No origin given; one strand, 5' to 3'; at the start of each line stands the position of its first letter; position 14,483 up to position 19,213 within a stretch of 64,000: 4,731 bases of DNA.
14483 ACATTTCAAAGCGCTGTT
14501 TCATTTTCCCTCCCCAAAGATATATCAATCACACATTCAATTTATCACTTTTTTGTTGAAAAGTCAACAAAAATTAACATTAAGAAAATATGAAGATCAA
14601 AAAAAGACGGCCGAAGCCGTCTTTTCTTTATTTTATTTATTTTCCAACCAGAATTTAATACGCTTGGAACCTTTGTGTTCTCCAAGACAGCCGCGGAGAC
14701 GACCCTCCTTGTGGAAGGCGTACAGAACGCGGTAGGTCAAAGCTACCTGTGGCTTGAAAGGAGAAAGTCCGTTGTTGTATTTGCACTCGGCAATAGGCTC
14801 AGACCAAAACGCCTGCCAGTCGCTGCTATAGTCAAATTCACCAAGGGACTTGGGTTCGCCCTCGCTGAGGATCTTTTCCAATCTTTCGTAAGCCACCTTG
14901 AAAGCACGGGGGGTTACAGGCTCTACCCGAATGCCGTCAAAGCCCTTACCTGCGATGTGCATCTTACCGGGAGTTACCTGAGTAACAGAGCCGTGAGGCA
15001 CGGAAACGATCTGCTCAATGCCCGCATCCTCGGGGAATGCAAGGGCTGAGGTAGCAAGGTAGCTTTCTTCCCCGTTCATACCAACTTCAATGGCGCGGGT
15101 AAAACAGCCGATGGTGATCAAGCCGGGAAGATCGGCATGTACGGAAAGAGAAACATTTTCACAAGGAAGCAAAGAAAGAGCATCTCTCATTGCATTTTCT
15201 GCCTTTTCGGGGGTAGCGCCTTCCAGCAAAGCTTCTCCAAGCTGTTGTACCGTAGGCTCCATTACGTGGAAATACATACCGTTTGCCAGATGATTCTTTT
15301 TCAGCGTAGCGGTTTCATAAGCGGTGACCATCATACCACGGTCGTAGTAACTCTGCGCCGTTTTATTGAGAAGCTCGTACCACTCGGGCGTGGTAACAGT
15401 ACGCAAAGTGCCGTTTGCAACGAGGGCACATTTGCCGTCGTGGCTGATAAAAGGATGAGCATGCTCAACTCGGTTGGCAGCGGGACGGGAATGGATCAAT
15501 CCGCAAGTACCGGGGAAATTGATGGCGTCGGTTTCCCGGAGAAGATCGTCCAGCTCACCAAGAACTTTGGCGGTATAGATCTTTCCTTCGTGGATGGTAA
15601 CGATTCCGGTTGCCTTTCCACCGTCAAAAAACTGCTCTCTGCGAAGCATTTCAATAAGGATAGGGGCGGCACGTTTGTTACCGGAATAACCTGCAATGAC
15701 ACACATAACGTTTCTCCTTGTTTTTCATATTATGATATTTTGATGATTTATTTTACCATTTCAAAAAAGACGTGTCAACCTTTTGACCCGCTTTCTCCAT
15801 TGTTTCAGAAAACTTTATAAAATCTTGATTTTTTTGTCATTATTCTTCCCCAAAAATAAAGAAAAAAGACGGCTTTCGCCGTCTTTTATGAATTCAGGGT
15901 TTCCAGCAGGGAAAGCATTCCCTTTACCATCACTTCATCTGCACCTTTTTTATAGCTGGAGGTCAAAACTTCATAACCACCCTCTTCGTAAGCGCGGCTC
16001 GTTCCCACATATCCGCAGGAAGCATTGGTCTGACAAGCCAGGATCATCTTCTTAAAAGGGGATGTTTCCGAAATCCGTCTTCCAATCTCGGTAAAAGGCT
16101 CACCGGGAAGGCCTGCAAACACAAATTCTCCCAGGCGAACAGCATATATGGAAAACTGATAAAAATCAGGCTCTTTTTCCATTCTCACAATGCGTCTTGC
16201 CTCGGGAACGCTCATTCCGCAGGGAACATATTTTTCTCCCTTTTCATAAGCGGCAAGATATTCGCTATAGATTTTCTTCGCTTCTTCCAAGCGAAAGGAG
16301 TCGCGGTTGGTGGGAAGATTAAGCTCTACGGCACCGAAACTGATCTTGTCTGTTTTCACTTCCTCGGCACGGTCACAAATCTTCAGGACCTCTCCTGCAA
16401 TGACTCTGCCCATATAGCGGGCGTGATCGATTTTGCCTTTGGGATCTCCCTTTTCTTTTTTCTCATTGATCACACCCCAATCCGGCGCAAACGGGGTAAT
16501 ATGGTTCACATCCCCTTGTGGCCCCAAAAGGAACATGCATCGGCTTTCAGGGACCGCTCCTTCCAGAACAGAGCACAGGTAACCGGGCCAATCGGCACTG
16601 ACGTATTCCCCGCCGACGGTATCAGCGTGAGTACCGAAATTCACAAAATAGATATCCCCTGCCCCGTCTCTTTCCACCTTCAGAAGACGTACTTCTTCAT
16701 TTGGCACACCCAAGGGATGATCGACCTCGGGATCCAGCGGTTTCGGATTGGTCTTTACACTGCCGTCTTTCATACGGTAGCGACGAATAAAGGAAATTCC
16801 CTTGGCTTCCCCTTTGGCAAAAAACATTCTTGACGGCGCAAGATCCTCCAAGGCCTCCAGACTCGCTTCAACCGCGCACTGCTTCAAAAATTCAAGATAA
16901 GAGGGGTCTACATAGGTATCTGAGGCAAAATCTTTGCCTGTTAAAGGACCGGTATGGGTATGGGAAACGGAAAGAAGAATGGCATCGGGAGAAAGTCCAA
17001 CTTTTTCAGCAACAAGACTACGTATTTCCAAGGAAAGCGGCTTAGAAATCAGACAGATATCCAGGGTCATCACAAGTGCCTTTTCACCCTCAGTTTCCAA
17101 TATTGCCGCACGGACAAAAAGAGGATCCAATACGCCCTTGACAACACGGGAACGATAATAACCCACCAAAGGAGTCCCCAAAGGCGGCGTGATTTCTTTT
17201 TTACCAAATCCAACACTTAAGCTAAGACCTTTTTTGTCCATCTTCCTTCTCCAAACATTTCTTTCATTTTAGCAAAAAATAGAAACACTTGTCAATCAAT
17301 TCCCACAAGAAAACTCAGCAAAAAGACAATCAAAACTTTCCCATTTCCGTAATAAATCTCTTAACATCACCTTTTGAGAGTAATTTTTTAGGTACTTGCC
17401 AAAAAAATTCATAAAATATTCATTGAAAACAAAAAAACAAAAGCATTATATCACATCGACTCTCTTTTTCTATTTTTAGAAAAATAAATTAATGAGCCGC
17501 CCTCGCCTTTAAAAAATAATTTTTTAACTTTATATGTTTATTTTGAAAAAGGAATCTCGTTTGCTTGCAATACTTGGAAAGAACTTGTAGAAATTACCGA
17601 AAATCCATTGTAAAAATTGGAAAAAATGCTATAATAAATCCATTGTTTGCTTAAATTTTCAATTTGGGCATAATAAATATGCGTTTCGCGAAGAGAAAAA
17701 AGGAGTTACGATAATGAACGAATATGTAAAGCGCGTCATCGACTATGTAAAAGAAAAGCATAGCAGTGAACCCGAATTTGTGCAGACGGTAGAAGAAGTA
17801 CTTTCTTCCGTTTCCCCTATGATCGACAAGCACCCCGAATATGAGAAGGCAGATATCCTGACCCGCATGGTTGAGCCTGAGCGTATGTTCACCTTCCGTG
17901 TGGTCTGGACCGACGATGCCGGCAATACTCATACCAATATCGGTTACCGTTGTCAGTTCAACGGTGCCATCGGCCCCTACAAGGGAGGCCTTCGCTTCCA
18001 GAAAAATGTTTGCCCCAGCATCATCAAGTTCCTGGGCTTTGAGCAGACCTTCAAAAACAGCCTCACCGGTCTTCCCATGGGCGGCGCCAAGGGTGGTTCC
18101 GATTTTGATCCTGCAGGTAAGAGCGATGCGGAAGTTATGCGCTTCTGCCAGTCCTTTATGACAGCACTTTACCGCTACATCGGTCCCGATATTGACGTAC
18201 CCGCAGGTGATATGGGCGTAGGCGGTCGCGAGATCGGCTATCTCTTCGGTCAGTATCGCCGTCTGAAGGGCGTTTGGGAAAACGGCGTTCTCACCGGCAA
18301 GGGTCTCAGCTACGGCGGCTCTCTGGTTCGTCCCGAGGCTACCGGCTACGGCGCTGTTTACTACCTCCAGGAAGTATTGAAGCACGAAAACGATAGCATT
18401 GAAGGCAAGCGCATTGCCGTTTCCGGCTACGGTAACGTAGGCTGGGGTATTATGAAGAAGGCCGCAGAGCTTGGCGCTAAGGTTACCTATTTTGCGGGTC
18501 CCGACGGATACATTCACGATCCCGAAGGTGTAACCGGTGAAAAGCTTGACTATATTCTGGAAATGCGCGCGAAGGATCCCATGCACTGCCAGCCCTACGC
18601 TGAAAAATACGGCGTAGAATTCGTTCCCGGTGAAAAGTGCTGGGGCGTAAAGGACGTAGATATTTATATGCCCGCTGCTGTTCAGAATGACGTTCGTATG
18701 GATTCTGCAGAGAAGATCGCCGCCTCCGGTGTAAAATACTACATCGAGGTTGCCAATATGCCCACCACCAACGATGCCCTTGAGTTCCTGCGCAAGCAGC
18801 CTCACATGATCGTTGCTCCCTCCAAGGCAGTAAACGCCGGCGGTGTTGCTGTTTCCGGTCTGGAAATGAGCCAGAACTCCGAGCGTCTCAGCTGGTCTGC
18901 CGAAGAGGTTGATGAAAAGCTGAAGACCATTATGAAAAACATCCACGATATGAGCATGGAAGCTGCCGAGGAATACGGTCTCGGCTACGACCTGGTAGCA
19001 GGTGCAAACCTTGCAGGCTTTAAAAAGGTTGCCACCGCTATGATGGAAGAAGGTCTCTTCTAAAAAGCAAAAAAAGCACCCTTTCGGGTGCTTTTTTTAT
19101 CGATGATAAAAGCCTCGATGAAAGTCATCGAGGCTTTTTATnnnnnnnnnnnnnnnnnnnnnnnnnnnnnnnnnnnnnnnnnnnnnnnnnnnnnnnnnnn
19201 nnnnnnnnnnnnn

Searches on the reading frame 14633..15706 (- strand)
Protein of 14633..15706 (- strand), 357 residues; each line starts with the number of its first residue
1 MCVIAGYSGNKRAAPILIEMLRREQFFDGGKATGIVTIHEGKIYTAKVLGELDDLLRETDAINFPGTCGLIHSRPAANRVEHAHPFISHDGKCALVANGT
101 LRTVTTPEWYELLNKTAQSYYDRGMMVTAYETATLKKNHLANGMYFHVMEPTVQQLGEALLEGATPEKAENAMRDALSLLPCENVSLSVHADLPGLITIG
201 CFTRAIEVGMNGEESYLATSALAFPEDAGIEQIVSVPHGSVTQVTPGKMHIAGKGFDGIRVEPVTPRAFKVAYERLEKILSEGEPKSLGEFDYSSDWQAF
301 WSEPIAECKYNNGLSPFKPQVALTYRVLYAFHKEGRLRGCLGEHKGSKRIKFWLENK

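Call 10: search_protein_families(library=pfam, proteins=[window:14633-15706:-], max_evalue=0.01)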
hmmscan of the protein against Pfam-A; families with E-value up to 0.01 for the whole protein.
window:14633-15706:- (357 aa): 1 family
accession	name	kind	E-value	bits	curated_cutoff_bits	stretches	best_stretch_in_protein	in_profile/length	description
PF13522.11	GATase_6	-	3.4e-06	27.5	27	1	63-145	7-92/130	Glutamine amidotransferase domain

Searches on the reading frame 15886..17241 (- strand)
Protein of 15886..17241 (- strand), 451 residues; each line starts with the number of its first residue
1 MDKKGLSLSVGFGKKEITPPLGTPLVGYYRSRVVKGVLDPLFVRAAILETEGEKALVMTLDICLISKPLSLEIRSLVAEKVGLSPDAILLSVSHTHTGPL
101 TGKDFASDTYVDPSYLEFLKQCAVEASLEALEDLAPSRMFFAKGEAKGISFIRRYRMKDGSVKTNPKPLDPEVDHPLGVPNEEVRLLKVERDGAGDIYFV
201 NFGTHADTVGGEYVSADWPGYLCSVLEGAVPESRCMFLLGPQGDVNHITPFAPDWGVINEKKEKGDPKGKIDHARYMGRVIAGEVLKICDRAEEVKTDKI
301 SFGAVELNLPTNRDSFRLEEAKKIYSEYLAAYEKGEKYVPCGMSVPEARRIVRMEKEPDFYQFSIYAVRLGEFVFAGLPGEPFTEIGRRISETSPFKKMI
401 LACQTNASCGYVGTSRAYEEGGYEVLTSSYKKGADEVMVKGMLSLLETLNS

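Call 45: search_protein_families(library=pfam, proteins=[window:15886-17241:-], max_evalue=0.0001)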
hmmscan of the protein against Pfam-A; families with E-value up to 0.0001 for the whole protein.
window:15886-17241:- (451 aa): 1 family
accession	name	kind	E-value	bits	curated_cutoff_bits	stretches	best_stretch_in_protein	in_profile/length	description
PF04734.18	Ceramidase_alk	-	1.6e-10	40.7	32.1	1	10-227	3-227/509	Neutral/alkaline non-lysosomal ceramidase, N-terminal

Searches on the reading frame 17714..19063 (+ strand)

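Call 45: search_protein_families(library=pfam, proteins=[window:17714-19063:+], max_evalue=0.0001)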
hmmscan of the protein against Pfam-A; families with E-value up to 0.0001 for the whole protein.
window:17714-19063:+ (449 aa): 2 families
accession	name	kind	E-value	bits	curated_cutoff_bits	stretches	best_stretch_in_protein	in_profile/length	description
PF00208.27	ELFV_dehydrog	-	2.6e-74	250.4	23.4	1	201-447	1-241/241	Glutamate/Leucine/Phenylalanine/Valine dehydrogenase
PF02812.23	ELFV_dehydrog_N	-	8.3e-49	165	25.3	1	55-182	1-128/129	Glu/Leu/Phe/Val dehydrogenase, dimerisation domain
